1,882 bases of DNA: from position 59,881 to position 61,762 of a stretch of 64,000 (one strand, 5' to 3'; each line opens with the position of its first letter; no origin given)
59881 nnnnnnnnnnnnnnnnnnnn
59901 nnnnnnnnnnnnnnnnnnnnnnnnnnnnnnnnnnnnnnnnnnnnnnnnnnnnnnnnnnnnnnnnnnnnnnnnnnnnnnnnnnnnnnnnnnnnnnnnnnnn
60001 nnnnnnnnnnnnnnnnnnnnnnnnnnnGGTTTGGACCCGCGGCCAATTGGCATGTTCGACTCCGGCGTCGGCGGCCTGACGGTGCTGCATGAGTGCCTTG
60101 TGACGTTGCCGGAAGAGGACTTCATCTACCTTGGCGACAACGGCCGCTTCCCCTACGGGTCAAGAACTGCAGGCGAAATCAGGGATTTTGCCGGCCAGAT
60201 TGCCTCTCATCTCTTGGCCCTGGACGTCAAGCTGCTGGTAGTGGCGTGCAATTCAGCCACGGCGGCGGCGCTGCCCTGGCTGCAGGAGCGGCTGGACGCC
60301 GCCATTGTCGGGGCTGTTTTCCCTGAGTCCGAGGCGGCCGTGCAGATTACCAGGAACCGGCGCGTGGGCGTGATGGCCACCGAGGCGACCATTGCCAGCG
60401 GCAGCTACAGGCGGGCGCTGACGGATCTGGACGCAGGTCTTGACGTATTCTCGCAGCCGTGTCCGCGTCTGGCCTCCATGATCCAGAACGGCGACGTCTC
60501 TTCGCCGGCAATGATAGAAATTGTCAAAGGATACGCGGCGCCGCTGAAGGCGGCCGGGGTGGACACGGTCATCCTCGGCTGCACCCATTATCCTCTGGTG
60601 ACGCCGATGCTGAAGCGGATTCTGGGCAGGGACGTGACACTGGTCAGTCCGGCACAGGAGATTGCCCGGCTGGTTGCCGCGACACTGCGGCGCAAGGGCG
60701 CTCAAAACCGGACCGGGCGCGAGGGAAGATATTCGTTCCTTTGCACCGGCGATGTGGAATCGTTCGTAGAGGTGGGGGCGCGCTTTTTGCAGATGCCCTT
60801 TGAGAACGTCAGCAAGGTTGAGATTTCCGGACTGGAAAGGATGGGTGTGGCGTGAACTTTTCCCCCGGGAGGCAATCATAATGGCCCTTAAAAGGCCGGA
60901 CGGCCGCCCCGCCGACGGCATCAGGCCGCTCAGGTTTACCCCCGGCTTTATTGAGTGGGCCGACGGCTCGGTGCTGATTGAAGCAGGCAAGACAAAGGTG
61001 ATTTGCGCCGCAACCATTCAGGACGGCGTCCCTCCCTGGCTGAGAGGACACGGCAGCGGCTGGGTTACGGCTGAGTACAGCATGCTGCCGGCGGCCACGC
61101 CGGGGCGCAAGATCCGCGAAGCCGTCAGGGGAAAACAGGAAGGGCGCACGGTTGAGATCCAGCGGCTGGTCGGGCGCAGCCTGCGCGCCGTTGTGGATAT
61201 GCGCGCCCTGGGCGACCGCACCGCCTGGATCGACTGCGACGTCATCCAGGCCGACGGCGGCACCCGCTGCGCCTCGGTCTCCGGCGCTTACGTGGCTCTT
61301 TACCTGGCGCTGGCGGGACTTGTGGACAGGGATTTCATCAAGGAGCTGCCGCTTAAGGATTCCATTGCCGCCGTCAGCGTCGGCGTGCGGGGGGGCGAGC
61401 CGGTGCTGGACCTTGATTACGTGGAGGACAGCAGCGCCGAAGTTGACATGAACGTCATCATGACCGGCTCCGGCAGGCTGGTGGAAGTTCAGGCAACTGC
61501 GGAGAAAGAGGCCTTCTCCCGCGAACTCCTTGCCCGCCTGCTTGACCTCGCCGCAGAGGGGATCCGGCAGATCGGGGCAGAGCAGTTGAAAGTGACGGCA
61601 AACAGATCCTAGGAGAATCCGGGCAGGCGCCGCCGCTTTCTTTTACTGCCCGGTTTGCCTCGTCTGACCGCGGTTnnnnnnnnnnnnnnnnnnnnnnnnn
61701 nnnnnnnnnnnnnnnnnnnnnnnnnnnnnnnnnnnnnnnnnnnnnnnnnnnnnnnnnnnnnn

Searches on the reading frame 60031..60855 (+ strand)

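Call 19: search_protein_families(library=pfam, proteins=[window:60031-60855:+], max_evalue=0.0001)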
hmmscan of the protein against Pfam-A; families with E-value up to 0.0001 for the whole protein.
window:60031-60855:+ (274 aa): 1 family
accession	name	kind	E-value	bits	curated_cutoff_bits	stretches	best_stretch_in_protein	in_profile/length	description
PF01177.27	Asp_Glu_race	-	1.5e-17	64.5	31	1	35-214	34-210/211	Asp/Glu/Hydantoin racemase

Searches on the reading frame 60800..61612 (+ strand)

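Call 19: search_protein_families(library=pfam, proteins=[window:60800-61612:+], max_evalue=0.0001)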
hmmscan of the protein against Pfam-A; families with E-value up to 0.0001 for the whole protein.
window:60800-61612:+ (270 aa): 2 families
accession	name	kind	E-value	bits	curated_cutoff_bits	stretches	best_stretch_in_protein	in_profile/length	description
PF01138.27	RNase_PH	-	9.6e-25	87.9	25.5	1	41-170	2-127/130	3' exoribonuclease family, domain 1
PF03725.20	RNase_PH_C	-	3.9e-12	46.4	20.8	1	188-254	2-67/67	3' exoribonuclease family, domain 2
